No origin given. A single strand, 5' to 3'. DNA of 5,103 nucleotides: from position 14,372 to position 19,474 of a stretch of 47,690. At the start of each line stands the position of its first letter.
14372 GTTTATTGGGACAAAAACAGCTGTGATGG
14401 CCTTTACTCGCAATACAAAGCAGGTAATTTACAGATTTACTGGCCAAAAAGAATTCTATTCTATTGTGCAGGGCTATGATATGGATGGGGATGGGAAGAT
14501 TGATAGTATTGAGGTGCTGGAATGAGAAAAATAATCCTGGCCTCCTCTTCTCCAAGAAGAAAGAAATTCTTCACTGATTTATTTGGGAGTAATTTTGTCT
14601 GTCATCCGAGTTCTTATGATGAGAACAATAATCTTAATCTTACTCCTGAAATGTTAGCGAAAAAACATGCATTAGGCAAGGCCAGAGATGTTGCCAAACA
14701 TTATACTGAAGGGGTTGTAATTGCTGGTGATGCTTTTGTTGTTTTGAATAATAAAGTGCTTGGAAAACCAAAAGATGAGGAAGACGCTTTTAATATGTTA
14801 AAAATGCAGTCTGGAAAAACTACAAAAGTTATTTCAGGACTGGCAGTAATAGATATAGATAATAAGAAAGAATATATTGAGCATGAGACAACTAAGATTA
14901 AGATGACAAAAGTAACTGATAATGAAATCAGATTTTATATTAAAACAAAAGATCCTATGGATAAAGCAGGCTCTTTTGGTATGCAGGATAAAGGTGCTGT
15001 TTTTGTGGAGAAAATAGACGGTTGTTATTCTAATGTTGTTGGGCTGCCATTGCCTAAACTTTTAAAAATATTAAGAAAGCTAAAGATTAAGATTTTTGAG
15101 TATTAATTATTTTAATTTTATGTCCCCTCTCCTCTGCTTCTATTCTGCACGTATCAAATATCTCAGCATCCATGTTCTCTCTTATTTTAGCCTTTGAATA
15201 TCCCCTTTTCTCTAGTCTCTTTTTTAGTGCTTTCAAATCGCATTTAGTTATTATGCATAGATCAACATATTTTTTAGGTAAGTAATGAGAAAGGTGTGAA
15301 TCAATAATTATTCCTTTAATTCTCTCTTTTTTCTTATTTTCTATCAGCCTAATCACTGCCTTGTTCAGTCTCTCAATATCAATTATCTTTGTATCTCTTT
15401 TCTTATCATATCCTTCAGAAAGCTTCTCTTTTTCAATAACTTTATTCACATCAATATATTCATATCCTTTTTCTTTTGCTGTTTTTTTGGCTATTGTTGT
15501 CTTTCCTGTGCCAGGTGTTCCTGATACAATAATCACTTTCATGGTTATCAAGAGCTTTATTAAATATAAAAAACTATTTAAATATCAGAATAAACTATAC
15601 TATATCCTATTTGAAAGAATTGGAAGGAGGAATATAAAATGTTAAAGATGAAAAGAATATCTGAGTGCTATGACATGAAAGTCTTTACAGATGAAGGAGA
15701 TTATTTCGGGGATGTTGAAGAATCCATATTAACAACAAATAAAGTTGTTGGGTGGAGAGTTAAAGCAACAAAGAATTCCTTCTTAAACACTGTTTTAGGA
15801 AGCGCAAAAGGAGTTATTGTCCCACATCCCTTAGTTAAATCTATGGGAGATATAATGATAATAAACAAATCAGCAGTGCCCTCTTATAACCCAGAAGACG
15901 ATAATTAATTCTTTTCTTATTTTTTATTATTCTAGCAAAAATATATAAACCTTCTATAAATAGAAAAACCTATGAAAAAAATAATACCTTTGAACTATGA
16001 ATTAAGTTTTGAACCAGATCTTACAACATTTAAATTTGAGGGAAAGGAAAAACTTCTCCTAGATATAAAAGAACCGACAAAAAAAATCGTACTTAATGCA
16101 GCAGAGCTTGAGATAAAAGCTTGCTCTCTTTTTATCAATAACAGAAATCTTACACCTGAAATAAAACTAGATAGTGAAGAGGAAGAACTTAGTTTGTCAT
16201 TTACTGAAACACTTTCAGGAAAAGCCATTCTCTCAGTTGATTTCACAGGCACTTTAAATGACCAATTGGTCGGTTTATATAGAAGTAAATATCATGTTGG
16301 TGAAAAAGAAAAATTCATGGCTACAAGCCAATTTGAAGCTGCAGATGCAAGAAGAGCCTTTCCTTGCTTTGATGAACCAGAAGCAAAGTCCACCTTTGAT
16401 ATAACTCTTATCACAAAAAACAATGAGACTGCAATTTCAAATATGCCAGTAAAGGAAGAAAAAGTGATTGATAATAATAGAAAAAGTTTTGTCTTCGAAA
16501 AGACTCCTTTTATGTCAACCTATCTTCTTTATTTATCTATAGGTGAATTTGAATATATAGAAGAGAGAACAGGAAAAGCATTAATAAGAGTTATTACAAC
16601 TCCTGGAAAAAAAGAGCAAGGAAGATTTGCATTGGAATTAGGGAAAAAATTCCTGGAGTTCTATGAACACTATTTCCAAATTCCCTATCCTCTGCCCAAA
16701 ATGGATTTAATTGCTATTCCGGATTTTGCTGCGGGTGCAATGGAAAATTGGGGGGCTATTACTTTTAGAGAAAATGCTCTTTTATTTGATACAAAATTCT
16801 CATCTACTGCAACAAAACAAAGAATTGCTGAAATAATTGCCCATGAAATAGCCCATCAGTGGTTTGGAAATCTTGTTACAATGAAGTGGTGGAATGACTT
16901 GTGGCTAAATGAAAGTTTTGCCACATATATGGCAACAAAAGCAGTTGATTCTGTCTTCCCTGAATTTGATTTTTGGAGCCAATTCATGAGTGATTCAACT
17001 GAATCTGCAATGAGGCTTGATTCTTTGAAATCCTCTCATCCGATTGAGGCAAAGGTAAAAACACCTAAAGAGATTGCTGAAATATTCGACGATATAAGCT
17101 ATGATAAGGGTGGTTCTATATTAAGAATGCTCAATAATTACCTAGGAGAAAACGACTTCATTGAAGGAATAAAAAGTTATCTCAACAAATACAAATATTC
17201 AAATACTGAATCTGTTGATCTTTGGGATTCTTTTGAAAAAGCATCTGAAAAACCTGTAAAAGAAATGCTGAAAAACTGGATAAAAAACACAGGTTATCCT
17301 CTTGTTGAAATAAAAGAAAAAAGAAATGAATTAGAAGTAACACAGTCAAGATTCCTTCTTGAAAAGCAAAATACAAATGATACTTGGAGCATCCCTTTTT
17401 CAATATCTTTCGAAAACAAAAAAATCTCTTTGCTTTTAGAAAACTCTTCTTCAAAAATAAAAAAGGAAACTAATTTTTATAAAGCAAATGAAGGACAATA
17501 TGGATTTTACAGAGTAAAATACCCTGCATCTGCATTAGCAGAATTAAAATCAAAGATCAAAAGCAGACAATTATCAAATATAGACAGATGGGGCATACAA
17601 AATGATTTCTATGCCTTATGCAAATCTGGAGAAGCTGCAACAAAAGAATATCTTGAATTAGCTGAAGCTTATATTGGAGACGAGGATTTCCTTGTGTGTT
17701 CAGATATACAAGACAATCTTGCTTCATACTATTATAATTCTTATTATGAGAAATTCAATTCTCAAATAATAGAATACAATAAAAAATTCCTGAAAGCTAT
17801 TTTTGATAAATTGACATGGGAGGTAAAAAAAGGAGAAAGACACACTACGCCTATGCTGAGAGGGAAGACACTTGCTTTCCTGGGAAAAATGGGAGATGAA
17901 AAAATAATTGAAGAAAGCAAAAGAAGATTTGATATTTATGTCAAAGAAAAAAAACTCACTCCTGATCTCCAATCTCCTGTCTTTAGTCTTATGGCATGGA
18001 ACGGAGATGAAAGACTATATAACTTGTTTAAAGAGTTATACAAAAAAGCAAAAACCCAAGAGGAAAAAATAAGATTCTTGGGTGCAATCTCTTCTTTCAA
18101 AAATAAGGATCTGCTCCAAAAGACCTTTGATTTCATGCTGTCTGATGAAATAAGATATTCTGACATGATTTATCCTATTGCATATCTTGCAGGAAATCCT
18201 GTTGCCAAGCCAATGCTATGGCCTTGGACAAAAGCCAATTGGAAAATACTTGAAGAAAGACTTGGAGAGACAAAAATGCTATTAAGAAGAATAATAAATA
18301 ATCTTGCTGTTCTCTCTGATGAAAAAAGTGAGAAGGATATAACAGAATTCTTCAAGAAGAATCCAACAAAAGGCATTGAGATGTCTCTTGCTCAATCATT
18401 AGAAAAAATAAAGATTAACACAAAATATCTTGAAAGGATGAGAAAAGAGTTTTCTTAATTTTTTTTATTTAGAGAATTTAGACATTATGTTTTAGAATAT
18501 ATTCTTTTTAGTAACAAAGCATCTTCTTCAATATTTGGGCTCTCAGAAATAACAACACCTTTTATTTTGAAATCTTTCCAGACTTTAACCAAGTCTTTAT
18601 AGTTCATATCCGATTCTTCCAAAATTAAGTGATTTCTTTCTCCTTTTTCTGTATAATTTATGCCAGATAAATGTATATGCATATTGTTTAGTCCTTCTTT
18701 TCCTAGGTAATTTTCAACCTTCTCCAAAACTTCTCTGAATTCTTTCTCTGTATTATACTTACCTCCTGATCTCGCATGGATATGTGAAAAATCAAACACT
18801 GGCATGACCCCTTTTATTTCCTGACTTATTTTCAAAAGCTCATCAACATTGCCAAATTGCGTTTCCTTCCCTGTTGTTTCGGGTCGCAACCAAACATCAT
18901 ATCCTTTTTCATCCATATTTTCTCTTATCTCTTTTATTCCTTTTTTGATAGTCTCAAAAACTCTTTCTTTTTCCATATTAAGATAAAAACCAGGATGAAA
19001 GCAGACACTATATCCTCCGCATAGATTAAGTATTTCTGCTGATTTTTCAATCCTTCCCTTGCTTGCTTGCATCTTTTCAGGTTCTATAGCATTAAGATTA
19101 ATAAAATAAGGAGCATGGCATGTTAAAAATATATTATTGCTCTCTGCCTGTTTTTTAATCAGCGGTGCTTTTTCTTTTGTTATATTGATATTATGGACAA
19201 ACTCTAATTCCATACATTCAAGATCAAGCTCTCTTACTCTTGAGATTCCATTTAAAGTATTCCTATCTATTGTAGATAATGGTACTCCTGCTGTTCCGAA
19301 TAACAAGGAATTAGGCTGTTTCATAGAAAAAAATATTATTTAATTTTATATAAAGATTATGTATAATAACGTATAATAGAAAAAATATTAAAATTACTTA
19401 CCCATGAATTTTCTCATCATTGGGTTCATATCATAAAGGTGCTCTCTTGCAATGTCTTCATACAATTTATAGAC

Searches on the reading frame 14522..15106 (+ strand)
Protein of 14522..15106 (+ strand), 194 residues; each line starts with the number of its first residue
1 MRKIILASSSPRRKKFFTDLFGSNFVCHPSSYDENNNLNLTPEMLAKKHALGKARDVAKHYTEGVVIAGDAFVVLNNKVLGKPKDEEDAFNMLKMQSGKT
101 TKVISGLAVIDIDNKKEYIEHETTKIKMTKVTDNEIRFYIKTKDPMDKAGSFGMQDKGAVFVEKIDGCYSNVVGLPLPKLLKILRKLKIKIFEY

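Call 31: search_protein_families(library=pfam, proteins=[window:14522-15106:+], max_evalue=0.001)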
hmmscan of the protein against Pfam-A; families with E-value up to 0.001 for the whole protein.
window:14522-15106:+ (194 aa): 1 family
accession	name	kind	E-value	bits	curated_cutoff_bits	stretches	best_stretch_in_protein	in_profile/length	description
PF02545.19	Maf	-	1.2e-55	188.5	27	1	3-186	1-186/187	Maf-like protein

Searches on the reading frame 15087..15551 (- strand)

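Call 31: search_protein_families(library=pfam, proteins=[window:15087-15551:-], max_evalue=0.001)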
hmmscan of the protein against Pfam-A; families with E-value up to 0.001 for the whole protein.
window:15087-15551:- (154 aa): 9 families
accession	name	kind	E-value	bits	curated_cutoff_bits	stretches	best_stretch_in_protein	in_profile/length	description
PF13238.12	AAA_18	-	1e-27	97.5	29.4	1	7-133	1-128/128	AAA domain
PF13207.12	AAA_17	-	1.8e-09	38.4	27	1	11-115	2-121/136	AAA domain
PF13671.12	AAA_33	-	1.8e-08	35.2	27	1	6-130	1-131/143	AAA domain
PF00004.35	AAA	-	5.6e-06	27.3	21.2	1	7-41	1-35/131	ATPase family associated with various cellular activities (AAA)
PF01202.28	SKI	-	9.7e-06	26.2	22.1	1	13-42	1-30/159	Shikimate kinase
PF20720.3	nSTAND3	-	5.8e-05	23.3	27.2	1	5-45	18-61/155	Novel STAND NTPase 3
PF13189.12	Cytidylate_kin2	-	0.0001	23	28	1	6-76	1-70/176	Cytidylate kinase-like family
PF13521.12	AAA_28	-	0.00013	22.6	27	1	7-59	2-56/164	AAA domain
PF03215.21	Rad17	-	0.00066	20.1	23.8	0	5-43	46-85/186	Rad17 P-loop domain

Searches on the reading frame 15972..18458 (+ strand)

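Call 31: search_protein_families(library=pfam, proteins=[window:15972-18458:+], max_evalue=0.001)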
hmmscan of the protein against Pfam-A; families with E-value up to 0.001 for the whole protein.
window:15972-18458:+ (828 aa): 3 families
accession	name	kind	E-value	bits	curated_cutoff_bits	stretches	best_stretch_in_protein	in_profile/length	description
PF01433.26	Peptidase_M1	-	1.5e-88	296.5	27.7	1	219-436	1-218/218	Peptidase family M1 domain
PF11838.14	ERAP1_C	-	1.5e-72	245.2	38.2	1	502-814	1-317/318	ERAP1-like C-terminal domain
PF17900.6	Peptidase_M1_N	-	1.4e-50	172.4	25.8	1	6-185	2-186/186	Peptidase M1 N-terminal domain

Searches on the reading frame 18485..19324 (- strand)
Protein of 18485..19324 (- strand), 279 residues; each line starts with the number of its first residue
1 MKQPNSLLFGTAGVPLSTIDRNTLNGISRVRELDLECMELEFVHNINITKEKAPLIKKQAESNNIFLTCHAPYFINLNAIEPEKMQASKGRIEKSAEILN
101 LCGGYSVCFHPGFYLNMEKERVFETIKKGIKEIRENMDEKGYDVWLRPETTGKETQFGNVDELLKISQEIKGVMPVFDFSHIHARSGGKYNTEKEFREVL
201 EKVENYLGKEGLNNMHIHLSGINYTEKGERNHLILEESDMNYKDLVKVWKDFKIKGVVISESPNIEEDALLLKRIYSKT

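Call 31: search_protein_families(library=pfam, proteins=[window:18485-19324:-], max_evalue=0.001)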
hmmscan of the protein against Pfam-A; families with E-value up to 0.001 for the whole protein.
window:18485-19324:- (279 aa): 1 family
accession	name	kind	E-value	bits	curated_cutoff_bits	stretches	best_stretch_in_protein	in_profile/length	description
PF01261.30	AP_endonuc_2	-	1.5e-27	97.3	31.1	1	29-265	3-232/249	Xylose isomerase-like TIM barrel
